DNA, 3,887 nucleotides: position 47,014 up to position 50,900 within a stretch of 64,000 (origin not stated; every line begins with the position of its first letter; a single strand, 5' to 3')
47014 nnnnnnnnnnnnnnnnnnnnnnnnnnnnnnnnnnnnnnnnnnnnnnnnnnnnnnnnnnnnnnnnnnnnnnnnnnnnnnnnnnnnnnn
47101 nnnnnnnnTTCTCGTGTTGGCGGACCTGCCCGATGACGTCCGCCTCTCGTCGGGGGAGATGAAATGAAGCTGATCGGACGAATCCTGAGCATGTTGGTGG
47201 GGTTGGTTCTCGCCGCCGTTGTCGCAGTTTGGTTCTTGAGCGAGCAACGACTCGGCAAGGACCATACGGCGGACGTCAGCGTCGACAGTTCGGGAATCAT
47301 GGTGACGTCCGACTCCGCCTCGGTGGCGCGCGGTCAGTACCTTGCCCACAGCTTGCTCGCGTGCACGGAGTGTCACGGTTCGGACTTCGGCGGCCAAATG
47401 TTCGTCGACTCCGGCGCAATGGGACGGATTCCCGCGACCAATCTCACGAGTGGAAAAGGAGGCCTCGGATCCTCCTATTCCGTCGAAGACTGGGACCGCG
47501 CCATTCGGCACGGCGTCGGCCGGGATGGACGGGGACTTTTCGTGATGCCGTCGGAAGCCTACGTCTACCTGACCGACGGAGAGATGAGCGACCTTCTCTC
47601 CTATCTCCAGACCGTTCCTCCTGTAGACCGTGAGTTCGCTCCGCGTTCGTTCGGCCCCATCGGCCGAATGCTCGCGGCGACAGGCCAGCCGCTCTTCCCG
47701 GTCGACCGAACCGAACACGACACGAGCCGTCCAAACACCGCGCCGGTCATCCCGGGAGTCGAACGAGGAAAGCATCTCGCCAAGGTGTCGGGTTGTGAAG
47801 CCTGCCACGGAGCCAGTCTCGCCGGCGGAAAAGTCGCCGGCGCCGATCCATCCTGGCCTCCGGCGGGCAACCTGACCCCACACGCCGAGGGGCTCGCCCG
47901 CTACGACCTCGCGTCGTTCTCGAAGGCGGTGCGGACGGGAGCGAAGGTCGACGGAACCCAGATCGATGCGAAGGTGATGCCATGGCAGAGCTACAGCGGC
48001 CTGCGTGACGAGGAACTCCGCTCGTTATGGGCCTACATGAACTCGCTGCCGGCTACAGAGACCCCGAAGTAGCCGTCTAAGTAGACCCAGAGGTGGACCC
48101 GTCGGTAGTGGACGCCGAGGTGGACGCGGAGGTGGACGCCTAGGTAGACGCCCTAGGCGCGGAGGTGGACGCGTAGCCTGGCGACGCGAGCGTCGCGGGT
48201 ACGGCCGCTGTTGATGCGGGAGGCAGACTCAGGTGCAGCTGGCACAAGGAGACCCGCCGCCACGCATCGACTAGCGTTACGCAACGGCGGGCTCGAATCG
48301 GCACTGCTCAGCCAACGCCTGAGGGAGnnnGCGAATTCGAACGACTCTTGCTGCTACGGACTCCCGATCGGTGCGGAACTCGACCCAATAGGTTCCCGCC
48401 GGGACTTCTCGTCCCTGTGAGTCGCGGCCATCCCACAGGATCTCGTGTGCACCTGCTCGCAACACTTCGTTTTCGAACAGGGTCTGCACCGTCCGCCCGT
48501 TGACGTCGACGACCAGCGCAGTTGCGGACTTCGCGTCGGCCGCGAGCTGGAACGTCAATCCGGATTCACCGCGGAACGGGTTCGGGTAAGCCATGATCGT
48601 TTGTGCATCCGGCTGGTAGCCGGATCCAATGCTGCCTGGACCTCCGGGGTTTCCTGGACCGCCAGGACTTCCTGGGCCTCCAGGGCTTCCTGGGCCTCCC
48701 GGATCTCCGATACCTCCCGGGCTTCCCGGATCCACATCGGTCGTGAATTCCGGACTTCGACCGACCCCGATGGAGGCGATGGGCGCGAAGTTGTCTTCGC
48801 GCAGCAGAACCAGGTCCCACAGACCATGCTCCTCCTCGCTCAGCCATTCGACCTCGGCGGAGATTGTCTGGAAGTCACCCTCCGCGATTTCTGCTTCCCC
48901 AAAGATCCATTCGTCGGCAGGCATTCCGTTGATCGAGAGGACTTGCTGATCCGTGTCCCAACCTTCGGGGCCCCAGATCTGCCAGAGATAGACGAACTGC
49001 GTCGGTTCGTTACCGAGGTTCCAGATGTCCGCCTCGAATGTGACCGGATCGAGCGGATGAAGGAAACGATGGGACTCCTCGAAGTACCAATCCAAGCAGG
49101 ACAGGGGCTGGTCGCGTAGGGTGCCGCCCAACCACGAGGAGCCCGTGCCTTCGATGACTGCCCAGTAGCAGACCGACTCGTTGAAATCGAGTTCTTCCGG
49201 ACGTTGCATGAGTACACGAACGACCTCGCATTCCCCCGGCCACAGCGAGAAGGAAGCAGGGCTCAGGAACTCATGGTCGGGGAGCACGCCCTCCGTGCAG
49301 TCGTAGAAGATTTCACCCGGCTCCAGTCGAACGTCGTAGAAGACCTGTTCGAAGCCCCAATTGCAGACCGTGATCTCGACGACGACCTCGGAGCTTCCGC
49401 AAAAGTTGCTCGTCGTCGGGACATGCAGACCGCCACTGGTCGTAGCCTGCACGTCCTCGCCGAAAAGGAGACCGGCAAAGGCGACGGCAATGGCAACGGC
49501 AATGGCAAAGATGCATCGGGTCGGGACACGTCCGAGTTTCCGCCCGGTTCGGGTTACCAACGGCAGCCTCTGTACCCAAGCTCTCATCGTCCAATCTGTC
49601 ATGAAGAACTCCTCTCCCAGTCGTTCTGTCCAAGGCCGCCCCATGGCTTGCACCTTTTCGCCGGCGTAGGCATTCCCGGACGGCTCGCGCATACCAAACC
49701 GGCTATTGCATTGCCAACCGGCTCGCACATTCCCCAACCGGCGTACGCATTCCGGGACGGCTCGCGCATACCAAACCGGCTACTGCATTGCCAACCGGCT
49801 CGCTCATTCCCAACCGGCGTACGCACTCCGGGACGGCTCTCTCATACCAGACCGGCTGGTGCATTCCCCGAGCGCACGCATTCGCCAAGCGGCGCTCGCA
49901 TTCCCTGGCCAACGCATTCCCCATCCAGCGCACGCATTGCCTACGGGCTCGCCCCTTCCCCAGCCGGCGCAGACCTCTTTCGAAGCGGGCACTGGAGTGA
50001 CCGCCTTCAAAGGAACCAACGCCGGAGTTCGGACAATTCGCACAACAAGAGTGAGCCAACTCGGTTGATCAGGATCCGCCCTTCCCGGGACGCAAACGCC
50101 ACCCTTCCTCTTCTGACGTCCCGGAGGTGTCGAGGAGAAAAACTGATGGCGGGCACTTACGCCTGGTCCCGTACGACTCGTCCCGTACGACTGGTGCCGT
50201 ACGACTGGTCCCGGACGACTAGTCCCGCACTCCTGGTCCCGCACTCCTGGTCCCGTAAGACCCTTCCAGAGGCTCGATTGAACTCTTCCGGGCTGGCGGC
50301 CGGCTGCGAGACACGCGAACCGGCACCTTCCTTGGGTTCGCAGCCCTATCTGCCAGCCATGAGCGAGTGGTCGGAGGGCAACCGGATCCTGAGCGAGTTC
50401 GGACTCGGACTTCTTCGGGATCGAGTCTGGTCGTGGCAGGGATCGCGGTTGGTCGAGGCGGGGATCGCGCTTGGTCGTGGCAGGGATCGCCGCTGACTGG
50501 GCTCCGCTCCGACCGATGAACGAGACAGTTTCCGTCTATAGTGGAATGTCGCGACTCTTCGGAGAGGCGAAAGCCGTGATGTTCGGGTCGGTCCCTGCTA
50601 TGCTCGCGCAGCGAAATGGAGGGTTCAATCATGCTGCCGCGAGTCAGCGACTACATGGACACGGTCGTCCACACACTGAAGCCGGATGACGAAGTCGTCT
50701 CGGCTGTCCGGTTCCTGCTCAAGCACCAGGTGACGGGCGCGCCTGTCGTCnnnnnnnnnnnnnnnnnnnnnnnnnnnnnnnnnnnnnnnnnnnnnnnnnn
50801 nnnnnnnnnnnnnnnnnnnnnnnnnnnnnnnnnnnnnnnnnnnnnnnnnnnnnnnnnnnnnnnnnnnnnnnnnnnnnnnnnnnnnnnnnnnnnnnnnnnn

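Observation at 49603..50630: ~1 kb gene-free region built almost entirely from three unrelated tandem-repeat arrays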

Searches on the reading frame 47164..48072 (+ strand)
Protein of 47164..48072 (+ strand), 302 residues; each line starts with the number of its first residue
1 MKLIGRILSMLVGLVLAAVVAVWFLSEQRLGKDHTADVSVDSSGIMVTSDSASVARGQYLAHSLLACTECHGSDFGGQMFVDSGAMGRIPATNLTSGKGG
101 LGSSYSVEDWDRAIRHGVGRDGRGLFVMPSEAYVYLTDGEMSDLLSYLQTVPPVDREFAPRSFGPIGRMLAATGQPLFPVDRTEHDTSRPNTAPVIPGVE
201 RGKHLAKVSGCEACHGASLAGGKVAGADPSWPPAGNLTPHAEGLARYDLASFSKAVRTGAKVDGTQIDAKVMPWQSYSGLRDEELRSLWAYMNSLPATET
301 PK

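Call 16: search_protein_families(library=pfam, proteins=[window:47164-48072:+], max_evalue=0.01)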
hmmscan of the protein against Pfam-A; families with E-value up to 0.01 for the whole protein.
window:47164-48072:+ (302 aa): 2 families
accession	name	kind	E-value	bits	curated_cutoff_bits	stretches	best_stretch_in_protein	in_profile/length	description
PF00034.26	Cytochrom_C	-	4.1e-15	57.3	21.3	2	199-295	1-89/90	Cytochrome c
PF13442.11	Cytochrome_CBB3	-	1.5e-10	41.7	27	2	200-292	4-68/68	Cytochrome C oxidase, cbb3-type, subunit III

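Call 40: find_related_loci(query=window:47164-48069:+, collection=metagenome_contigs, flank=10000)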
Query window:47164-48069:+ (302 aa) in metagenome_contigs; peptide patterns used: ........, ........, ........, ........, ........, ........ (x = any residue, [..] = any of these).
600 stretches matched a pattern, but none encodes a relative of the query by tblastn (E <= 1e-3).

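Call 41: find_homologous_proteins(query=window:47164-48069:+, max_evalue=1e-30)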
Query window:47164-48069:+ (302 aa): 517 proteins with E <= 1e-30 among 6060 candidates; the best 120 are listed.
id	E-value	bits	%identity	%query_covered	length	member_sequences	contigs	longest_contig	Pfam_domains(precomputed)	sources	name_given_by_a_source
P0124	3.0e-186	636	92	100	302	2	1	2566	PF13442.12,PF00034.27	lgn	-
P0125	1.1e-105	371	56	93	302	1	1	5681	PF13442.12,PF00034.27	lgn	-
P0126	1.7e-100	354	53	93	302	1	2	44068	PF13442.12,PF00034.27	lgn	-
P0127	4.6e-97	343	48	100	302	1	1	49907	PF13442.12,PF00034.27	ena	-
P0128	5.7e-97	343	49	98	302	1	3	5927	PF13442.12,PF00034.27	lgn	-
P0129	5.8e-94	333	52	91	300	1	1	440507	PF13442.12,PF00034.27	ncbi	ncbi:MAG: cytochrome c [Candidatus Eisenbacteria bacterium]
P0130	3.3e-91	324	52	86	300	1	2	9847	PF13442.12,PF00034.27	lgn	-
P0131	1.8e-89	318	51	87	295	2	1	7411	PF13442.12,PF00034.27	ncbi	-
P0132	2.2e-88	314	52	87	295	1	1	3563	PF13442.12,PF00034.27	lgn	-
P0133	2.5e-87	311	51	85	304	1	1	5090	PF13442.12,PF00034.27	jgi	jgi:cytochrome c553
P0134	3.1e-87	311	50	93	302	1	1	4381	PF13442.12,PF00034.27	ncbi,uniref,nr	ncbi:MAG: cytochrome c [Candidatus Eisenbacteria bacterium]|uniref:Cytochrome c n=1 Tax=Eiseniibacte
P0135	3.4e-83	297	46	99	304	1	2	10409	PF13442.12,PF00034.27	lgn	-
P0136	3.1e-80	288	44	99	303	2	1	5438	PF13442.12,PF00034.27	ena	-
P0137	5.2e-79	284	46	98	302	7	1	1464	PF13442.12,PF00034.27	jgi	-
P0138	2.3e-74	268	47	90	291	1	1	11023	PF13442.12,PF00034.27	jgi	jgi:mono/diheme cytochrome c family protein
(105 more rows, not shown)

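Call 54: find_encoding_contigs(protein=P0126, flank=10000, max_places=3)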
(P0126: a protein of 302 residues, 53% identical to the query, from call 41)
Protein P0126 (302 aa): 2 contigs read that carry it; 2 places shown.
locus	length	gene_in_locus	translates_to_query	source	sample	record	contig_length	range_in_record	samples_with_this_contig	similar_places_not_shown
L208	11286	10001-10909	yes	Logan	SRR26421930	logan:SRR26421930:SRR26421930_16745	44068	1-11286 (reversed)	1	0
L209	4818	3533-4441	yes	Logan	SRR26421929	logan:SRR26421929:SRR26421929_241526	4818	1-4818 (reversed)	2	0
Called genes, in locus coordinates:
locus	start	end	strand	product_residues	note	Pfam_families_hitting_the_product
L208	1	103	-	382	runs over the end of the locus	PF22544:HYDIN_VesB_CFA65-like_Ig (faint), PF15780:ASH (faint), PF22067:Cep192_D3 (faint), PF22073:Cep192_D4 (faint), PF07610:DUF1573 (faint), PF24507:Ig_CFAP65_4th (faint)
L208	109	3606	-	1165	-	PF00041:fn3 (faint), PF16656:Pur_ac_phosph_N (faint), PF15780:ASH (faint), PF22544:HYDIN_VesB_CFA65-like_Ig (weak)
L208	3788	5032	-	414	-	PF13692:Glyco_trans_1_4, PF00534:Glycos_transf_1, PF13524:Glyco_trans_1_2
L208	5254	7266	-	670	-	PF13688:Reprolysin_5 (weak), PF13582:Reprolysin_3 (faint), PF05572:Peptidase_M43, PF00801:PKD, PF18911:PKD_4, PF13860:FlgD_ig (weak), PF18962:Por_Secre_tail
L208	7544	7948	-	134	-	-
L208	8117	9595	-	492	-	PF02310:B12-binding (weak), PF04055:Radical_SAM, PF13282:DUF4070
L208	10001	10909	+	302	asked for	PF00034:Cytochrom_C (faint), PF13442:Cytochrome_CBB3 (weak)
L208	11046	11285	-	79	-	?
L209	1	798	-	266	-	?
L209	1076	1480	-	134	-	-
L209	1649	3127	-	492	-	PF02310:B12-binding (weak), PF04055:Radical_SAM, PF13282:DUF4070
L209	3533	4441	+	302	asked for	PF00034:Cytochrom_C (faint), PF13442:Cytochrome_CBB3 (weak)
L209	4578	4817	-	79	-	?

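Call 55: find_encoding_contigs(protein=P0125, flank=10000, max_places=3)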
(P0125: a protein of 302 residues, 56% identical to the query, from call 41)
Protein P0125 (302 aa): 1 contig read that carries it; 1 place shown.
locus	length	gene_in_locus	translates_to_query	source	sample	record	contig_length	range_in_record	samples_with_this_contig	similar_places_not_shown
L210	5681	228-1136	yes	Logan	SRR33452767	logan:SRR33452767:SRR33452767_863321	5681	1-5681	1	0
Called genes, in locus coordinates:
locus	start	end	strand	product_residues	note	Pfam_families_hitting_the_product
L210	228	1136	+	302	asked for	PF13442:Cytochrome_CBB3 (weak), PF00034:Cytochrom_C (weak), PF13442:Cytochrome_CBB3 (weak)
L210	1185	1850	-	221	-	-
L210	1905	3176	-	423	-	-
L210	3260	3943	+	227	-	-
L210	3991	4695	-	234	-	PF01522:Polysacc_deac_1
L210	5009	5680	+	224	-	?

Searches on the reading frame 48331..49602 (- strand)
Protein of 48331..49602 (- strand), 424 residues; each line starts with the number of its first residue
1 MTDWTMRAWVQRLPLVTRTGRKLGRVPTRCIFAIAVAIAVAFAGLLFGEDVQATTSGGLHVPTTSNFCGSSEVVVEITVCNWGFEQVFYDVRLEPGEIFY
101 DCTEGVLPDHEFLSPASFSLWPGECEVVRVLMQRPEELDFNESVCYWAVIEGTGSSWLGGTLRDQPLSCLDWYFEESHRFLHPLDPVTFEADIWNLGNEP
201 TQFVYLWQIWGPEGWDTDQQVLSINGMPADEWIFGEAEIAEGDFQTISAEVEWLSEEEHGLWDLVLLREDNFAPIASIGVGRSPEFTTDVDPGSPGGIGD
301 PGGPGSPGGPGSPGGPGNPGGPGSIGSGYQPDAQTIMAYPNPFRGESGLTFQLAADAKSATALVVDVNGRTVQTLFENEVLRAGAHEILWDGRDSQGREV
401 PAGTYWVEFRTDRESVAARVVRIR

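Call 13: find_encoding_contigs(protein=window:48331-49602:-, flank=10000, max_places=10)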
Protein window:48331-49602:- (424 aa): 1 contig read that carries it; 1 place shown.
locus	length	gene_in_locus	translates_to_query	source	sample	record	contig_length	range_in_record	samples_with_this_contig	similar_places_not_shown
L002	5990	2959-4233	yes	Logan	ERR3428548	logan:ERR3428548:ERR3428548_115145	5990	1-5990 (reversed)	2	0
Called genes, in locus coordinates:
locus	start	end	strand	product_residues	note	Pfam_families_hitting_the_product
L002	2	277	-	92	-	?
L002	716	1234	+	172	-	PF05163:DinB, PF12867:DinB_2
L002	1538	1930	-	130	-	PF00571:CBS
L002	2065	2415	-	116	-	-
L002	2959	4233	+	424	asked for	-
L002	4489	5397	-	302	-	PF13442:Cytochrome_CBB3 (faint), PF00034:Cytochrom_C (weak)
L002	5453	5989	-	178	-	?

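Call 16: search_protein_families(library=pfam, proteins=[window:48331-49602:-], max_evalue=0.01)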
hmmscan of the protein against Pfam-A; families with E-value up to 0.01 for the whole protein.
window:48331-49602:- (424 aa): 2 families
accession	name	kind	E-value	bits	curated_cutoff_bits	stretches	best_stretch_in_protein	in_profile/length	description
PF13860.13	FlgD_ig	-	2.6e-10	40.6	27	1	345-408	8-72/79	FlgD Ig-like domain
PF18962.6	Por_Secre_tail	-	0.0039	17.9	27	0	339-416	2-69/75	Secretion system C-terminal sorting domain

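Call 19: find_related_loci(query=window:48331-49602:-, collection=genome_contigs, flank=10000)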
Query window:48331-49602:- (424 aa) in genome_contigs; peptide patterns used: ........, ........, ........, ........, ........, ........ (x = any residue, [..] = any of these).
22 stretches matched a pattern, but none encodes a relative of the query by tblastn (E <= 1e-3).

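Call 25: find_homologous_proteins(query=window:48331-49602:-, max_evalue=0.00001)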
Query window:48331-49602:- (424 aa): 2 proteins with E <= 0.00001 among 8000 candidates.
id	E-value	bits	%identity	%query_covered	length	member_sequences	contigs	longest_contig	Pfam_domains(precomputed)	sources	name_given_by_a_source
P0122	5.5e-238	808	82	99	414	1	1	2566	PF13860.13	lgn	-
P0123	6.4e-8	50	41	26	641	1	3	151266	PF21959.3,PF13860.13,PF14339.13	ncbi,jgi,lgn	jgi:hypothetical protein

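Call 26: find_encoding_contigs(protein=P0122, flank=10000, max_places=10)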
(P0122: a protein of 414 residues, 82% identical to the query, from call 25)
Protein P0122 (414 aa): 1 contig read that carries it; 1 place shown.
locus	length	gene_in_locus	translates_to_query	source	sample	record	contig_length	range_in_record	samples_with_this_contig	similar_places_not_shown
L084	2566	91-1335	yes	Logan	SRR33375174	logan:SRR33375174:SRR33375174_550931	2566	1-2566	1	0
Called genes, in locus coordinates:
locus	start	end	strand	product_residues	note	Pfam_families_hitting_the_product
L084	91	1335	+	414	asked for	PF13860:FlgD_ig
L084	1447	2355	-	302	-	PF13442:Cytochrome_CBB3 (faint), PF00034:Cytochrom_C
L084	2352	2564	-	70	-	?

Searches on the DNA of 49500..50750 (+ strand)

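Call 30: search_rna_families(source=window, start=49500, end=50750, threshold=evalue, max_evalue=1)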
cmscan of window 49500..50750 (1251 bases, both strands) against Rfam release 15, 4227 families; matches with E-value up to 1: 0.
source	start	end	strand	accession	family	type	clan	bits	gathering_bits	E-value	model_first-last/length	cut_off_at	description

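Call 64: search_dna_similar(query=window:49603-50630:+, collection=plasmids, mode=distant, max_evalue=0.001, max_rows=10)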
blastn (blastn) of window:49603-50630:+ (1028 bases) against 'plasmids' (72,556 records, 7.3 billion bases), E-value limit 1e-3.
No match.

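Call 65: search_dna_similar(query=window:49603-50630:+, collection=phages, mode=distant, max_evalue=0.001, max_rows=10)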
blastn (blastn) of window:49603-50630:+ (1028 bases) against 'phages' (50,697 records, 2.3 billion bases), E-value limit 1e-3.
No match.

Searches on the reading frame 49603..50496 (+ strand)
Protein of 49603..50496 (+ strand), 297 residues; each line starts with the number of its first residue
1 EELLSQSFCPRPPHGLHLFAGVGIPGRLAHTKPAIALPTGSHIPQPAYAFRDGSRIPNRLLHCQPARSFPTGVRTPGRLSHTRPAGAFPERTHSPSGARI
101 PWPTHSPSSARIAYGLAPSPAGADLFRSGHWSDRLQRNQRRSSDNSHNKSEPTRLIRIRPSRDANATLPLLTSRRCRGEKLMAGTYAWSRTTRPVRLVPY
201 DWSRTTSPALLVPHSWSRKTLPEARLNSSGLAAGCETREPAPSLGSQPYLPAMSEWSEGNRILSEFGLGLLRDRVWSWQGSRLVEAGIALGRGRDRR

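Call 42: search_protein_representatives(protein=window:49603-50496:+)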
Query: 297 residues. Proteins with E-value up to 0.001 (for the whole library): 7; up to 1e-10: 1; up to 1e-30: 1. The best 7 are listed.
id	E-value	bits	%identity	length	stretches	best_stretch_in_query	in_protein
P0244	6.7e-70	252.1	100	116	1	182-297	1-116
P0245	3.1e-08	49.6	32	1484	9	224-291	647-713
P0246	6.2e-08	48.6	62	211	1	177-223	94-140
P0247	1.0e-06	44.6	35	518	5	128-206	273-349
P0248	3.0e-06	43.1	66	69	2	185-223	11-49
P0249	2.3e-04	36.9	26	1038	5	4-99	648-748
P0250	6.0e-04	35.5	28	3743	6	237-294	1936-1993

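Call 44: find_encoding_contigs(protein=P0246, flank=10000, max_places=5)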
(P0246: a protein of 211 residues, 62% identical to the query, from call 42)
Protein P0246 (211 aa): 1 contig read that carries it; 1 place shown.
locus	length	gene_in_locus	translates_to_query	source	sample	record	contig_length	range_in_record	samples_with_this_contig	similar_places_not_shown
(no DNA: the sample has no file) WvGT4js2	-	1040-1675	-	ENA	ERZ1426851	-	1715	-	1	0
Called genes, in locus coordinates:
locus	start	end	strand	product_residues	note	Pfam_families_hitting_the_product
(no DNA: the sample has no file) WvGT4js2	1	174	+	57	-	?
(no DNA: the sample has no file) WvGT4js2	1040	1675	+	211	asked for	-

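Call 45: find_encoding_contigs(protein=P0248, flank=10000, max_places=5)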
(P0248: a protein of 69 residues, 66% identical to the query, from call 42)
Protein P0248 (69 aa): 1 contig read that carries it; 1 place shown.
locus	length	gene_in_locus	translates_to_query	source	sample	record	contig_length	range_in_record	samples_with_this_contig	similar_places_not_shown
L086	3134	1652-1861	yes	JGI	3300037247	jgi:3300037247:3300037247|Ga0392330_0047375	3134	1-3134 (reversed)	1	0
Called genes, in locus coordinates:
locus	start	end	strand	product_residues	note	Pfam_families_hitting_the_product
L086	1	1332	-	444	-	?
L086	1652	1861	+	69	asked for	-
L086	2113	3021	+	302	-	PF00142:Fer4_NifH (faint), PF01656:CbiA, PF02374:ArsA_ATPase (faint), PF06564:CBP_BcsQ (faint), PF09140:MipZ (weak), PF10609:ParA (weak), PF13614:AAA_31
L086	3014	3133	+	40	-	?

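Call 50: search_protein_families(library=pfam, proteins=[L086:2113-3021:+, L086:1-1332:-, L086:3014-3133:+], max_evalue=0.01)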
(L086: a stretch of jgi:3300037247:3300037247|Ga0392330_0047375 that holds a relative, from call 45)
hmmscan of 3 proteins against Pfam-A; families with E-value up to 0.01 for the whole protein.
L086:2113-3021:+ (302 aa): 9 families
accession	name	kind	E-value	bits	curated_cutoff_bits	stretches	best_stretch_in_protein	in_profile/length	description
PF13614.12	AAA_31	-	1.2e-29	104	27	1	9-195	3-176/177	AAA domain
PF01656.29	CbiA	-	2.1e-15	57.2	25.4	1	10-250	1-124/125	CobQ/CobB/MinD/ParA nucleotide binding domain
PF10609.15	ParA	-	7.8e-10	39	27.1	1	8-46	4-42/246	NUBPL iron-transfer P-loop NTPase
PF02374.21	ArsA_ATPase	-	2.9e-08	33.7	24.3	1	16-45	9-38/305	Anion-transporting ATPase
PF00142.24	Fer4_NifH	-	1.2e-07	32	25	1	15-53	7-45/271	4Fe-4S iron sulfur cluster binding proteins, NifH/frxC family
PF06564.18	CBP_BcsQ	-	9.2e-06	25.8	21.3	1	10-169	4-148/234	Cellulose biosynthesis protein BcsQ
PF09140.17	MipZ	-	1e-05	25.4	20.7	1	9-47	2-40/262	ATPase MipZ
PF01268.25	FTHFS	-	0.0062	15.2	27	1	5-41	55-91/556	Formate--tetrahydrofolate ligase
PF00448.28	SRP54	-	0.0063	16.6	22.7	0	8-46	3-39/196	SRP54-type protein, GTPase domain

L086:1-1332:- (444 aa): 0 families

L086:3014-3133:+ (40 aa): 0 families
